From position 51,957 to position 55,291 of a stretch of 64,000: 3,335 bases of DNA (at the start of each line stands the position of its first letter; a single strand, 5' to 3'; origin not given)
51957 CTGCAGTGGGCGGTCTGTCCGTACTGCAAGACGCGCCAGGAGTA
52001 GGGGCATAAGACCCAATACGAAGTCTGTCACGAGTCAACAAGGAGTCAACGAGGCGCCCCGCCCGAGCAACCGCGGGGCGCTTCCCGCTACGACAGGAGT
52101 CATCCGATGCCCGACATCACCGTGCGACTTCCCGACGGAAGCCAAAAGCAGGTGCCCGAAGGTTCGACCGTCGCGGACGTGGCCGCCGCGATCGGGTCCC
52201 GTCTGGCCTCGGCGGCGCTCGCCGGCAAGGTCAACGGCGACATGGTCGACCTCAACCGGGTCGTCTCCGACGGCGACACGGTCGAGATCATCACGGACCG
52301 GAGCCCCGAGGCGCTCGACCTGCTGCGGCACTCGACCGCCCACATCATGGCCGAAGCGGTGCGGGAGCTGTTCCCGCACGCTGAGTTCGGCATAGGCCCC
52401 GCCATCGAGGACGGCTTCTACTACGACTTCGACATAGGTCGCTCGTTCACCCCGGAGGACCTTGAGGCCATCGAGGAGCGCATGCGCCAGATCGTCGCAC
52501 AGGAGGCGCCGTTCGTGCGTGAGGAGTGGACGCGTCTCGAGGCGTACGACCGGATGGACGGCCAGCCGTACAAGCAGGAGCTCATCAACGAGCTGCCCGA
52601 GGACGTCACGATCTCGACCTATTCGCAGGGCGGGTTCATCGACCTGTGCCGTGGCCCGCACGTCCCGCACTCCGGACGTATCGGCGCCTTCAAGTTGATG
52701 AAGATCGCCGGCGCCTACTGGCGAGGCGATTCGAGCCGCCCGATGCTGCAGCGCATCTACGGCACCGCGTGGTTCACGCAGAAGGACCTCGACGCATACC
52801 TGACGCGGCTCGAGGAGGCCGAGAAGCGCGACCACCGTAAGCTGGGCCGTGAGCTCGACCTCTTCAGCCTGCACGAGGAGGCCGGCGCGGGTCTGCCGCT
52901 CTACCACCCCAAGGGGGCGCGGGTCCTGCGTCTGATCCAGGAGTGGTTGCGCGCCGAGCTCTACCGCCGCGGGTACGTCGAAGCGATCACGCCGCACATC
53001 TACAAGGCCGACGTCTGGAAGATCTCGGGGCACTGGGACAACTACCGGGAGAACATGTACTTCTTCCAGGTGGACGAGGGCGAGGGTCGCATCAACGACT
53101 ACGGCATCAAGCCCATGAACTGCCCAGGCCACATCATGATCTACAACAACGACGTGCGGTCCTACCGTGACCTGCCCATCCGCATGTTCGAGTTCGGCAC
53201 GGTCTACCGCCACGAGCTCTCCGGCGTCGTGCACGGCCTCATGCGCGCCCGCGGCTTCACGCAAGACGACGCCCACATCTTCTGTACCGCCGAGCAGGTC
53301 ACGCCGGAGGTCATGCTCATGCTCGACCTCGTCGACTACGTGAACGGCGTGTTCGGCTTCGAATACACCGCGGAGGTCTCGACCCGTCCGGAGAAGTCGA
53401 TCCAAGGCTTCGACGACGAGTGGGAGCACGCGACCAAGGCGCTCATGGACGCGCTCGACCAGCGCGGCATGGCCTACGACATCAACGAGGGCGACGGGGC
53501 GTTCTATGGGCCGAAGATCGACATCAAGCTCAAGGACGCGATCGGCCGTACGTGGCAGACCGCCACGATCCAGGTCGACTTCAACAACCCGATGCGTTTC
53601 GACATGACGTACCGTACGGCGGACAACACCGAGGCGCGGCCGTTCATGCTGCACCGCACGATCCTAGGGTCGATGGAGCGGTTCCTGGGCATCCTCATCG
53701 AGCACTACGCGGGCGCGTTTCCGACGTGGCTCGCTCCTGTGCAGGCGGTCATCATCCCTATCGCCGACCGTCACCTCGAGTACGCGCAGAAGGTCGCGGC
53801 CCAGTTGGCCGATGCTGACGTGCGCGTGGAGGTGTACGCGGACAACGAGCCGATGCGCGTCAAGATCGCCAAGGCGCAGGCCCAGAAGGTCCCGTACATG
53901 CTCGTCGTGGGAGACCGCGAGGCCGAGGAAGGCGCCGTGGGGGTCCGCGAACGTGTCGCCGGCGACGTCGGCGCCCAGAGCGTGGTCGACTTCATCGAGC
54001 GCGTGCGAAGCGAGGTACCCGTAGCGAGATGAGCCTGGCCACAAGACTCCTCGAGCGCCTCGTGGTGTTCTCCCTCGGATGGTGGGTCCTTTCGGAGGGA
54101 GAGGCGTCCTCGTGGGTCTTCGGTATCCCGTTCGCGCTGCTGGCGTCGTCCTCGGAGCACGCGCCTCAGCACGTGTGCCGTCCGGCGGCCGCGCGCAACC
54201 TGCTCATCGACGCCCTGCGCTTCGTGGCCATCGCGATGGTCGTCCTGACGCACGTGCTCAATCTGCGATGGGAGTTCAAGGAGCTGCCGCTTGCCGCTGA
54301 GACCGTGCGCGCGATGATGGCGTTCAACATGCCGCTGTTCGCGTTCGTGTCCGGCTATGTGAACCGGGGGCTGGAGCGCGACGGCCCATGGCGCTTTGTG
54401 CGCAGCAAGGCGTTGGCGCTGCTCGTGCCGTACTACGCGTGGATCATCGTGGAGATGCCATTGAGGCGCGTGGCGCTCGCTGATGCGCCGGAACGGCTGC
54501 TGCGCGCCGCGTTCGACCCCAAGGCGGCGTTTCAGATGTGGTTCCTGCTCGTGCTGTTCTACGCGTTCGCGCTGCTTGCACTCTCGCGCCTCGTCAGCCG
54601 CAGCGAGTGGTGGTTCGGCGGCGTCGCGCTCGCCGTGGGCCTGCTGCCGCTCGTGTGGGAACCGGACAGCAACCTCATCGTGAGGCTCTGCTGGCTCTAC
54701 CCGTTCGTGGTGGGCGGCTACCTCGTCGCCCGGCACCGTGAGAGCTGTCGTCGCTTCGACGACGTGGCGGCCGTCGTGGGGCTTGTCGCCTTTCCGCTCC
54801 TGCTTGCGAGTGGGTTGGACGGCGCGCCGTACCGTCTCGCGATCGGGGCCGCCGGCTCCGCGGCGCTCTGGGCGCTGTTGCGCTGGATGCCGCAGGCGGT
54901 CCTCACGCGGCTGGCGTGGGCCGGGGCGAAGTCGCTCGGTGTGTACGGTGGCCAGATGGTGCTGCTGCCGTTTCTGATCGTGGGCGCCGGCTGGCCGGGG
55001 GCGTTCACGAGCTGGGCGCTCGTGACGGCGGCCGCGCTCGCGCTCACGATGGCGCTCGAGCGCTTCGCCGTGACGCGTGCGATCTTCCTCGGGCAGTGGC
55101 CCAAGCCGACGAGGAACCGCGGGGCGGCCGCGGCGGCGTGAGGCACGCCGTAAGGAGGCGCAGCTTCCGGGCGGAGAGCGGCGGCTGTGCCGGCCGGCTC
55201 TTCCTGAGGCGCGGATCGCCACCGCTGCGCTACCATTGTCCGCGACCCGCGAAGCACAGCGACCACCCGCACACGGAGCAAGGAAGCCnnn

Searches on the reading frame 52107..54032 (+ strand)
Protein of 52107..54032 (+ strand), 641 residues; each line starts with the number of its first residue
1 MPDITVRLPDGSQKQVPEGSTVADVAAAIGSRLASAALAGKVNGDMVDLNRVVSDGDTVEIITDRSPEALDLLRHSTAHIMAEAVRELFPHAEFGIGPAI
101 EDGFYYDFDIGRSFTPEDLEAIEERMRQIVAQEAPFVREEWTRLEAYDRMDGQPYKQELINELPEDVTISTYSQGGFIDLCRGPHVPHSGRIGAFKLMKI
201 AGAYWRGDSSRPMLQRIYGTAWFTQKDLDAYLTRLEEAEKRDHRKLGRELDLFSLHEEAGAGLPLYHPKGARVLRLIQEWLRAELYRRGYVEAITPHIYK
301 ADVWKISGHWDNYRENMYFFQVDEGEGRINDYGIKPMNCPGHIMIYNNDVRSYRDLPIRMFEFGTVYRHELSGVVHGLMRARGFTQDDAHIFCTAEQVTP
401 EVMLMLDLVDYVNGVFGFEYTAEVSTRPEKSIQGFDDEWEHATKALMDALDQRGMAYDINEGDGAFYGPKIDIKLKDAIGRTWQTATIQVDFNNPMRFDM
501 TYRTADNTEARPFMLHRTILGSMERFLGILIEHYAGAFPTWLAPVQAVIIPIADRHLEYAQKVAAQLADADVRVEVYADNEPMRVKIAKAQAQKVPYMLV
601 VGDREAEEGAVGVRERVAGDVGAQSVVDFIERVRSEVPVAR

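Call 8: search_protein_families(library=pfam, proteins=[window:52107-54032:+], max_evalue=0.01)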
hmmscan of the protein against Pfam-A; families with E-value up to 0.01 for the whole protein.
window:52107-54032:+ (641 aa): 5 families
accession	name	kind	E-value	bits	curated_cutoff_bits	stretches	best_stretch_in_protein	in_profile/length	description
PF00587.30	tRNA-synt_2b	-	5.5e-44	150.8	29.3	1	330-534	9-179/179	tRNA synthetase class II core domain (G, H, P, S and T)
PF03129.25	HGTP_anticodon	-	1.8e-21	76.5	21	1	546-635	1-93/94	Anticodon binding domain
PF02824.27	TGS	-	1.2e-18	67.3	22.2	1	4-63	1-60/60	TGS domain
PF07973.19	tRNA_SAD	-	2.2e-16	60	24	1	169-218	1-44/44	Threonyl and Alanyl tRNA synthetase second additional domain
PF02597.26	ThiS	-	3.3e-06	28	22.5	1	12-63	14-71/76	ThiS family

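Call 19: find_encoding_contigs(protein=window:52107-54032:+, flank=10000)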
Protein window:52107-54032:+ (641 aa): no gene with exactly this product is on record in the collection.

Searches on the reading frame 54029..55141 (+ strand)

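Call 8: search_protein_families(library=pfam, proteins=[window:54029-55141:+], max_evalue=0.01)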
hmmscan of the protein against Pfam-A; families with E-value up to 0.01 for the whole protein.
window:54029-55141:+ (370 aa): 1 family
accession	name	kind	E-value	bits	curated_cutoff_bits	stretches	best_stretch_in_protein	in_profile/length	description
PF01757.29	Acyl_transf_3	-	1.1e-25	90.9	31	1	60-343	4-324/326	Acyltransferase domain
